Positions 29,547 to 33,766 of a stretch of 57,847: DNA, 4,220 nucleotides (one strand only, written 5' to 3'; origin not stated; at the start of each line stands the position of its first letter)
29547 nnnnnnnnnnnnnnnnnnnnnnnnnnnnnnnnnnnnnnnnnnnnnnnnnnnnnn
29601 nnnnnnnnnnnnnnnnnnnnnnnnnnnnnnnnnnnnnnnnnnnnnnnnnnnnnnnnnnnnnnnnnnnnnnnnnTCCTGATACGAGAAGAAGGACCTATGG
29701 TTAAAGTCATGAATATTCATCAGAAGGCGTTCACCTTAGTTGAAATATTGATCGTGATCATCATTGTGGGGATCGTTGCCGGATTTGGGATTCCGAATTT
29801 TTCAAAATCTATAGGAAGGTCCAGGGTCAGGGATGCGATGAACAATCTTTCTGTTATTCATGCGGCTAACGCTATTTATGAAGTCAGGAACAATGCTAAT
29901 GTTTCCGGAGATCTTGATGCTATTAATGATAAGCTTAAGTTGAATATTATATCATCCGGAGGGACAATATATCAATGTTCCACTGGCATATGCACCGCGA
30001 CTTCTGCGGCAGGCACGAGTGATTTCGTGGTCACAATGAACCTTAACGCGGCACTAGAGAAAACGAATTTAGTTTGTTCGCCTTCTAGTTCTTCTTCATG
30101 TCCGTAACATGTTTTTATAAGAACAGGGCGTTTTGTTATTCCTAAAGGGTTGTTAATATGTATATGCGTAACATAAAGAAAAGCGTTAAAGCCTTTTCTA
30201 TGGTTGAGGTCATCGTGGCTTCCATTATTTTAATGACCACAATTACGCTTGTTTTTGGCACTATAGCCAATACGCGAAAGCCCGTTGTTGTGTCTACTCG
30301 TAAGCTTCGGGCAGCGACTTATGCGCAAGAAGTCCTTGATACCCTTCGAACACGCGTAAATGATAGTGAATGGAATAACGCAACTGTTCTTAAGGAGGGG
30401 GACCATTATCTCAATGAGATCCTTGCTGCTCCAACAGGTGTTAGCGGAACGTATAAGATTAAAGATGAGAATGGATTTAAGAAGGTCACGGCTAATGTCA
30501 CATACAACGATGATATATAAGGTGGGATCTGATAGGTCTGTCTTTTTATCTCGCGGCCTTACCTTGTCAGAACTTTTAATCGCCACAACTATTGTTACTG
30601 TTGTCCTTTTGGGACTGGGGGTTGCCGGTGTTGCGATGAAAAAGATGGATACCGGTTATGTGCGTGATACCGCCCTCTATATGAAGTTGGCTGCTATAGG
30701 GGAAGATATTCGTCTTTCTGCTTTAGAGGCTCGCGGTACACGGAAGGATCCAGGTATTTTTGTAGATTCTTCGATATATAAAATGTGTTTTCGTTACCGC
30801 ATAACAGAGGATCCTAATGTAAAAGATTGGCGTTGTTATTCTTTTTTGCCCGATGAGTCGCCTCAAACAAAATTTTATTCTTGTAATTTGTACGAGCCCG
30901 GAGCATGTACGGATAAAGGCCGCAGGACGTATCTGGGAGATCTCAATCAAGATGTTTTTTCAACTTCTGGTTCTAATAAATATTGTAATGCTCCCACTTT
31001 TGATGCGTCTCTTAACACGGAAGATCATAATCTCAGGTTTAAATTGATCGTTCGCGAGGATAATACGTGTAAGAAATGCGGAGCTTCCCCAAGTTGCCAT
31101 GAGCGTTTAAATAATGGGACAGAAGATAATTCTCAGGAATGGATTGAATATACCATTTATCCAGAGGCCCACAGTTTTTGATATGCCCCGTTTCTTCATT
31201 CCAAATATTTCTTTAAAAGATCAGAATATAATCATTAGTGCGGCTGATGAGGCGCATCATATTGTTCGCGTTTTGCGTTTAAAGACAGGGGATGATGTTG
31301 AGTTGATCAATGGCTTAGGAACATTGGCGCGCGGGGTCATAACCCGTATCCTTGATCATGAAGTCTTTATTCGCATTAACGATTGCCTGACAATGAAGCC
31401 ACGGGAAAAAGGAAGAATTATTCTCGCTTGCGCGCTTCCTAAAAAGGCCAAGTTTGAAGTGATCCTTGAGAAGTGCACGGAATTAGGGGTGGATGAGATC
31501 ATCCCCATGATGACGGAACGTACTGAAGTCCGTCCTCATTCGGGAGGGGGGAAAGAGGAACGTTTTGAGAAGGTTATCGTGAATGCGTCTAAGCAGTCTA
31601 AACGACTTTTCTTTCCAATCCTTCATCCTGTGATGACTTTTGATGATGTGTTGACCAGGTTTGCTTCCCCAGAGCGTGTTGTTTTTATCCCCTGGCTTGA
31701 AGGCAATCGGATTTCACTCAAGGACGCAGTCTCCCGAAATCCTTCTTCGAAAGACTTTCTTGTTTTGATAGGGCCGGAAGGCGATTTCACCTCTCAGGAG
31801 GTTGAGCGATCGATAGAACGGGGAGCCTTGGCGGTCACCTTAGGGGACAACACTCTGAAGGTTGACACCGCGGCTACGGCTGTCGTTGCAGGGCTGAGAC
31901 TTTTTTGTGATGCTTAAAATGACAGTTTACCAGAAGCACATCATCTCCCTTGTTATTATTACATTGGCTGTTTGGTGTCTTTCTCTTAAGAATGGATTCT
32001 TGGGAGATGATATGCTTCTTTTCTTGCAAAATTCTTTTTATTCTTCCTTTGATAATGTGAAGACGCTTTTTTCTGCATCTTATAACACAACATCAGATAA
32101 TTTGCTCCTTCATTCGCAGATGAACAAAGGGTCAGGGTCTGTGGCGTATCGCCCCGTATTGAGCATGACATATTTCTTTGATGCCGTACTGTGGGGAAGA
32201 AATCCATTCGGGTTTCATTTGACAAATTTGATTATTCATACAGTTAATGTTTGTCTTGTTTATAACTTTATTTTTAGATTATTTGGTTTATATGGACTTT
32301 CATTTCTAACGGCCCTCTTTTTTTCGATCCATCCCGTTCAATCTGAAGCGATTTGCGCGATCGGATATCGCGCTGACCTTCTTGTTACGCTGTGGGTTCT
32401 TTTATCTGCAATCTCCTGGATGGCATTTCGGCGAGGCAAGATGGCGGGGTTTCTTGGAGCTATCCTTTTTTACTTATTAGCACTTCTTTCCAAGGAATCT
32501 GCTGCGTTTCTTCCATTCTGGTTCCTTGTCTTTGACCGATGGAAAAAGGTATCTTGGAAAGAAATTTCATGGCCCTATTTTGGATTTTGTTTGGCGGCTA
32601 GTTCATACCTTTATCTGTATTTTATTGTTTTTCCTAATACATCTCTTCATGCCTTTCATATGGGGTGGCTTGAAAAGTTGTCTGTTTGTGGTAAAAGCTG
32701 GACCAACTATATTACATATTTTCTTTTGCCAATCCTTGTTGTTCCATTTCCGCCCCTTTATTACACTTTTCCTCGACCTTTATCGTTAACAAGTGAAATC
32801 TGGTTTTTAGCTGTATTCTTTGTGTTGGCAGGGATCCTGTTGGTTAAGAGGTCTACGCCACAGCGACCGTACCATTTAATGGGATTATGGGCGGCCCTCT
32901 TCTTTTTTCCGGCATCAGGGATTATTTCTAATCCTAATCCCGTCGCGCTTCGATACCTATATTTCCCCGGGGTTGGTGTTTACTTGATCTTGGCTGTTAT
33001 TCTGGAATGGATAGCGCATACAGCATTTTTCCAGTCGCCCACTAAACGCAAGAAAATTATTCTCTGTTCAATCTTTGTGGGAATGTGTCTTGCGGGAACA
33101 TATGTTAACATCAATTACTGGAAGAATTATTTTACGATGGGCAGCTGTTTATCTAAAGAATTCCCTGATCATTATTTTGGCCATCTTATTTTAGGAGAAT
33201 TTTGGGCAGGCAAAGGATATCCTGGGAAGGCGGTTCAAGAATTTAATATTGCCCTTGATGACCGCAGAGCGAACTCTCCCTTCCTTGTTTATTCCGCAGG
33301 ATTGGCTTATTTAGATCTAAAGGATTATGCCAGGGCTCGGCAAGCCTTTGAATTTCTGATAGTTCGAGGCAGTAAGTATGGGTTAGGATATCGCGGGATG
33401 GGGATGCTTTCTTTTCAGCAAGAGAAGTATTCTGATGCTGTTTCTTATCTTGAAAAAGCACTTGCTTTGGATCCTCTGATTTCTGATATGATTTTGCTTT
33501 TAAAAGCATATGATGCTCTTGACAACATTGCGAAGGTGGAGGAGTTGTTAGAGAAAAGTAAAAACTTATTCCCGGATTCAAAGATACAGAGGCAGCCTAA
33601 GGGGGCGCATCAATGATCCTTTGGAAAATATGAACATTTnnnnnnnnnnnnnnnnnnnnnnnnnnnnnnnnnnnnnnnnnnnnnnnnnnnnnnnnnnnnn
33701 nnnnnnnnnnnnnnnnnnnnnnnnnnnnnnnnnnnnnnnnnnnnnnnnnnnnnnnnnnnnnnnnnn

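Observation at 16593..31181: An Exb/Tol-like membrane module is packed tightly against a PilMNOPQ-PilB-PilC-pilin machine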

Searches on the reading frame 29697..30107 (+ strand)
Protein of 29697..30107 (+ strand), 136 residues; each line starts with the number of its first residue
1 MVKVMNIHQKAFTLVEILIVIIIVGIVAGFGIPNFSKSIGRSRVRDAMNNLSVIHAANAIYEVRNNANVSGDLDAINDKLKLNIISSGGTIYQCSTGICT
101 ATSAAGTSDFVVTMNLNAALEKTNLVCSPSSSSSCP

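Call 5: search_protein_families(library=pfam, proteins=[window:29697-30107:+], max_evalue=0.01)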
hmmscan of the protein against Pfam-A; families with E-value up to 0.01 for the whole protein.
window:29697-30107:+ (136 aa): 1 family
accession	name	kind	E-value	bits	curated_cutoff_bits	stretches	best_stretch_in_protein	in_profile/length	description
PF07963.17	N_methyl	-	6.8e-07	29.1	21.2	1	8-30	3-25/27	Prokaryotic N-terminal methylation motif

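Call 67: search_protein_families(library=ncbifam, proteins=[window:29697-30107:+], max_evalue=0.001)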
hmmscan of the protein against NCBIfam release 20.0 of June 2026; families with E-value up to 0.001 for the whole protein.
window:29697-30107:+ (136 aa): 8 families
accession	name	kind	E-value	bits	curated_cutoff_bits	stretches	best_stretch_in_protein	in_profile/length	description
NF041775.1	typeIV_PilA_Myxo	equivalog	2.3e-09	37.5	400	1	4-58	5-59/214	type IV pilin protein PilA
TIGR01710.1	typeII_sec_gspG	equivalog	2.5e-08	34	88.85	1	10-66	1-57/134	type II secretion system major pseudopilin GspG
NF040999.1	pilin_ComGC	equivalog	4.3e-07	30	75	1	9-70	1-62/84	competence type IV pilus major pilin ComGC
NF007862.0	PRK10574.1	equivalog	9.6e-07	29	138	1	8-56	3-51/145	prepilin peptidase-dependent pilin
TIGR02532.1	IV_pilin_GFxxxE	domain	3.7e-06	26.5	16.3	1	9-31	1-23/24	prepilin-type N-terminal cleavage/methylation domain-containing protein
NF007800.0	PRK10506.1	equivalog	1.5e-05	24.9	158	0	5-50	4-49/163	prepilin peptidase-dependent protein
TIGR01708.2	typeII_sec_gspH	equivalog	2.6e-05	24.3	80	1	9-51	1-43/169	type II secretion system minor pseudopilin GspH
TIGR02596.1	TIGR02596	subfamily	0.00014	22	70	1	12-69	1-58/196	Verru_Chthon cassette protein D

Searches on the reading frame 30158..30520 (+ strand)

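Call 5: search_protein_families(library=pfam, proteins=[window:30158-30520:+], max_evalue=0.01)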
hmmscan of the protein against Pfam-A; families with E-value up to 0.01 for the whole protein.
window:30158-30520:+ (120 aa): 0 families

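Call 67: search_protein_families(library=ncbifam, proteins=[window:30158-30520:+], max_evalue=0.001)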
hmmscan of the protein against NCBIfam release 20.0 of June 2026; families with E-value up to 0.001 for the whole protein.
window:30158-30520:+ (120 aa): 2 families
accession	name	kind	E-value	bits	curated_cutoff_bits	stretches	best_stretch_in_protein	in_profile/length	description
NF047828.1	T3SSXpsI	equivalog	2.6e-07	30.7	150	1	12-66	3-57/132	type II secretion system protein XpsI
NF041013.1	T4P_ComGE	equivalog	8.1e-05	22.6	49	1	8-63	1-56/83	competence type IV pilus minor pilin ComGE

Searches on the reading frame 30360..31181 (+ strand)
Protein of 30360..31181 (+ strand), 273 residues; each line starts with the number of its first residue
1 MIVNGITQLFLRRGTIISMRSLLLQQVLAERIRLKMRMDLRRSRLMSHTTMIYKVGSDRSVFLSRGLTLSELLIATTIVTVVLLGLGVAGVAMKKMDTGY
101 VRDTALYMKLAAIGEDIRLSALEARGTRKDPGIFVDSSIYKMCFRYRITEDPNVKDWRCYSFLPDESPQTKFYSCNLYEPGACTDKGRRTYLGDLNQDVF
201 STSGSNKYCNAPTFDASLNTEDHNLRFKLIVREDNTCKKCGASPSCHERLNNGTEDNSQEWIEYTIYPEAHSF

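Call 5: search_protein_families(library=pfam, proteins=[window:30360-31181:+], max_evalue=0.01)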
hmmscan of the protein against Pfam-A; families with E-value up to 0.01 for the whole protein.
window:30360-31181:+ (273 aa): 1 family
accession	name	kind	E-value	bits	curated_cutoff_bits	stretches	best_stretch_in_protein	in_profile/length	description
PF07963.17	N_methyl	-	0.0018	18.2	21.2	1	64-86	4-26/27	Prokaryotic N-terminal methylation motif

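Call 67: search_protein_families(library=ncbifam, proteins=[window:30510-31181:+], max_evalue=0.001)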
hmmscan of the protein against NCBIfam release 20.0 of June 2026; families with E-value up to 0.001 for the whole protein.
window:30510-31181:+ (223 aa): 0 families

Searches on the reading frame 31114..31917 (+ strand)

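Call 5: search_protein_families(library=pfam, proteins=[window:31114-31917:+], max_evalue=0.01)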
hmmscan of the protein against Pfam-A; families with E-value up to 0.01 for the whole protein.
window:31114-31917:+ (267 aa): 2 families
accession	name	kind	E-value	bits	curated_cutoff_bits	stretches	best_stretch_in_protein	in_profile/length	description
PF04452.19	Methyltrans_RNA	-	2.2e-39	135.1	23.9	1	99-259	4-162/165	RNA methyltransferase domain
PF20260.4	PUA_4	-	1.1e-12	48.3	23.9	1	45-88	4-47/48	RNA methyltransferase PUA domain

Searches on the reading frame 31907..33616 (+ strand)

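Call 5: search_protein_families(library=pfam, proteins=[window:31907-33616:+], max_evalue=0.01)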
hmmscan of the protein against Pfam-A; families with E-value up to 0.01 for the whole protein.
window:31907-33616:+ (569 aa): 8 families
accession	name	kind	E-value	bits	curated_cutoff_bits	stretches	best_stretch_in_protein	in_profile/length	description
PF07719.23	TPR_2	-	3.7e-09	36.4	27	1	494-523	3-32/34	Tetratricopeptide repeat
PF13432.12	TPR_16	-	2.8e-06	28.1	32.7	1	462-523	1-62/65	Tetratricopeptide repeat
PF00515.34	TPR_1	-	2.9e-06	27.3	27.8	1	495-523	4-32/34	Tetratricopeptide repeat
PF13181.12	TPR_8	-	7.5e-06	26.2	25.7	0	498-523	7-32/34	Tetratricopeptide repeat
PF13428.12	TPR_14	-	3.6e-05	24.5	23.5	0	496-527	5-36/44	Tetratricopeptide repeat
PF14559.12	TPR_19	-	4.3e-05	24.2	25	1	503-558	2-59/68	Tetratricopeptide repeat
PF13371.12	TPR_9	-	0.0065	16.9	35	0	467-523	4-60/73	Tetratricopeptide repeat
PF13424.12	TPR_12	-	0.0081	16.8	30.1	0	466-522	11-75/77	Tetratricopeptide repeat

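Call 67: search_protein_families(library=ncbifam, proteins=[window:31907-33616:+], max_evalue=0.001)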
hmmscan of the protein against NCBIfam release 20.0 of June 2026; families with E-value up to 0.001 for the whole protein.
window:31907-33616:+ (569 aa): 4 families
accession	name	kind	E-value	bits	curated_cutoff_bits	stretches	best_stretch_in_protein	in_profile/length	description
TIGR02917.1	PEP_TPR_lipo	equivalog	1.9e-05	22.7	312.2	1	416-558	458-600/899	XrtA/PEP-CTERM system TPR-repeat protein PrsT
TIGR00540.1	TPR_hemY_coli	hypoth_equivalog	0.00027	19.8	142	0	498-548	332-382/385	heme biosynthesis-associated TPR protein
NF040959.1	MamA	equivalog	0.00048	19.6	200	1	435-554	49-168/204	magnetosome protein MamA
TIGR02521.1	type_IV_pilW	equivalog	0.00061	19.4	154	1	430-553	106-231/234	type IV pilus biogenesis/stability protein PilW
